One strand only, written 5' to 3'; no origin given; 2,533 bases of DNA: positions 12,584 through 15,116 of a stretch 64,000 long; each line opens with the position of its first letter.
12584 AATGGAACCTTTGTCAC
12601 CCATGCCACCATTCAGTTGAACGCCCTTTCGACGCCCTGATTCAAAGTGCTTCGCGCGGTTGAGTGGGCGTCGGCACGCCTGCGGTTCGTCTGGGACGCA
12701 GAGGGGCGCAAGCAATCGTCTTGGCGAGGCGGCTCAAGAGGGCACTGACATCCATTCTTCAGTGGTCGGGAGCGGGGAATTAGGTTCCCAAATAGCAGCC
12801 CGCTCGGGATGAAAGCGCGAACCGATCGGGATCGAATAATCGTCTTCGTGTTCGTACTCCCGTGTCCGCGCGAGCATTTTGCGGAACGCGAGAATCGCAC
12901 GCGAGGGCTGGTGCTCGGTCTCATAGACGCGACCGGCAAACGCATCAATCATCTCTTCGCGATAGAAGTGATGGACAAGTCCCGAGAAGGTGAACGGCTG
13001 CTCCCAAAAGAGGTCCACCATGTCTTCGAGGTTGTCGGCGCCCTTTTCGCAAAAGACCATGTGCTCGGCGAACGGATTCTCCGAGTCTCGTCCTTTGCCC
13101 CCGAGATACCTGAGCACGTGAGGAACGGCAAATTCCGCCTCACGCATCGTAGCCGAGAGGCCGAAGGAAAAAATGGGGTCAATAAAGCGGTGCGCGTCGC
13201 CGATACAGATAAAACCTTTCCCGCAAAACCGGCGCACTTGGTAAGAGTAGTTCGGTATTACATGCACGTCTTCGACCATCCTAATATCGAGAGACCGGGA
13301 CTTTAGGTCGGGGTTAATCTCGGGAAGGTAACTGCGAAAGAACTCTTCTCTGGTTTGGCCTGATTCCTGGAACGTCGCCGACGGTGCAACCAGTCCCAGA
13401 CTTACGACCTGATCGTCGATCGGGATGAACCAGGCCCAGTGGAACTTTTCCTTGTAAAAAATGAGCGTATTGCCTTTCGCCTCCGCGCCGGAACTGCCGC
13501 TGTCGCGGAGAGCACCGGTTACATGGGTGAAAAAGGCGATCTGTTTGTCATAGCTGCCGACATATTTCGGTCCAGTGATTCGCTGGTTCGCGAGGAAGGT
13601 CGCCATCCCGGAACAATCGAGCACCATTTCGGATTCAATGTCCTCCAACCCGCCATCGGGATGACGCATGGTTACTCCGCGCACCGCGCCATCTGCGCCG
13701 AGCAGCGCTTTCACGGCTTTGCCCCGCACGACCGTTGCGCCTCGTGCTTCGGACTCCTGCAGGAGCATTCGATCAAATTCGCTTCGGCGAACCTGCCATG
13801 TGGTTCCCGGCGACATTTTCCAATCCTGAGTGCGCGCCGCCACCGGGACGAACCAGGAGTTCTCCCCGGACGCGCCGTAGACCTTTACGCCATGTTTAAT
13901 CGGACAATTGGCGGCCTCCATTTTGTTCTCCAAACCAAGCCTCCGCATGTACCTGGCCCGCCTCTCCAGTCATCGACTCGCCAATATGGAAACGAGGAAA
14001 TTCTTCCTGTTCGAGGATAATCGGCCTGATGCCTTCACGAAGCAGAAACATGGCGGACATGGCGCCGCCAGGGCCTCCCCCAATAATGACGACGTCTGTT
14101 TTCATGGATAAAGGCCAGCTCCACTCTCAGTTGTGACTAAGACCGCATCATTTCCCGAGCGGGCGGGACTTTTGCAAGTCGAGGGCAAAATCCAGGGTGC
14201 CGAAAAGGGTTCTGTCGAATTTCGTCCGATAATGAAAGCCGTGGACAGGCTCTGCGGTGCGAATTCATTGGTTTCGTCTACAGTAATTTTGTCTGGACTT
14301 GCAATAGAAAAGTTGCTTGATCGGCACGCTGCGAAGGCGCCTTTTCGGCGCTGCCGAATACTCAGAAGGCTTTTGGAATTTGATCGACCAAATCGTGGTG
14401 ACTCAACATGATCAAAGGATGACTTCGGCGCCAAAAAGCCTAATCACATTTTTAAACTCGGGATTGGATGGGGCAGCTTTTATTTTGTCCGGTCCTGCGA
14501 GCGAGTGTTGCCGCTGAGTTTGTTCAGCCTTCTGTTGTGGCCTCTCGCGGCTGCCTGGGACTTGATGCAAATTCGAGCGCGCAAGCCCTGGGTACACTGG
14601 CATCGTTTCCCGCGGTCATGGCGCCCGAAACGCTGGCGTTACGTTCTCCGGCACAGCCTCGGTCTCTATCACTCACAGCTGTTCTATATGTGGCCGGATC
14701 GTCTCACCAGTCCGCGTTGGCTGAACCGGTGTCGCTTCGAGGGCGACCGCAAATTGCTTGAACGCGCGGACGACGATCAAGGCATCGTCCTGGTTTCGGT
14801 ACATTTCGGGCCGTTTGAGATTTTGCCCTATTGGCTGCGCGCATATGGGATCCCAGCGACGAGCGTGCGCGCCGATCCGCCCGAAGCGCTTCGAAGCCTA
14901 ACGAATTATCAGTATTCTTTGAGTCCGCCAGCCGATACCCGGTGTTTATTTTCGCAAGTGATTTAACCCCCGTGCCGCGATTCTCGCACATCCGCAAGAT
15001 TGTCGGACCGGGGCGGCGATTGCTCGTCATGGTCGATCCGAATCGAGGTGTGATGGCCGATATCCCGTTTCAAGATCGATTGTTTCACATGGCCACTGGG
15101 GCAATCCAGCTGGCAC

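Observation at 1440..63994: Hyper-abundant 8/9-mer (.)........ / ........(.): about 25 exact copies where about 2 are expected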

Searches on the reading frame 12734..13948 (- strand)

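Call 37: search_protein_families(library=pfam, proteins=[window:12734-13948:-])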
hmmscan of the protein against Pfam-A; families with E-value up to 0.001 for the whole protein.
window:12734-13948:- (404 aa): 2 families
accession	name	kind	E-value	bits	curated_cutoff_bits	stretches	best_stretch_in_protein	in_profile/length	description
PF04820.20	Trp_halogenase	-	7.6e-16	58.4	21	1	49-313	151-384/458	Tryptophan halogenase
PF01494.25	FAD_binding_3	-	2.1e-07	30.9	22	1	1-286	53-326/349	FAD binding domain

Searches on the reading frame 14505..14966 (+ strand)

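Call 56: search_protein_families(library=pfam, proteins=[window:14505-14966:+], max_evalue=0.01)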
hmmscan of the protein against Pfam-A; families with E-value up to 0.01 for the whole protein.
window:14505-14966:+ (153 aa): 1 family
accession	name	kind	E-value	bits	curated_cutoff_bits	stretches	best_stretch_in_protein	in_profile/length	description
PF03279.18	Lip_A_acyltrans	-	0.0079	15.8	22.3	1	75-126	104-156/295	Bacterial lipid A biosynthesis acyltransferase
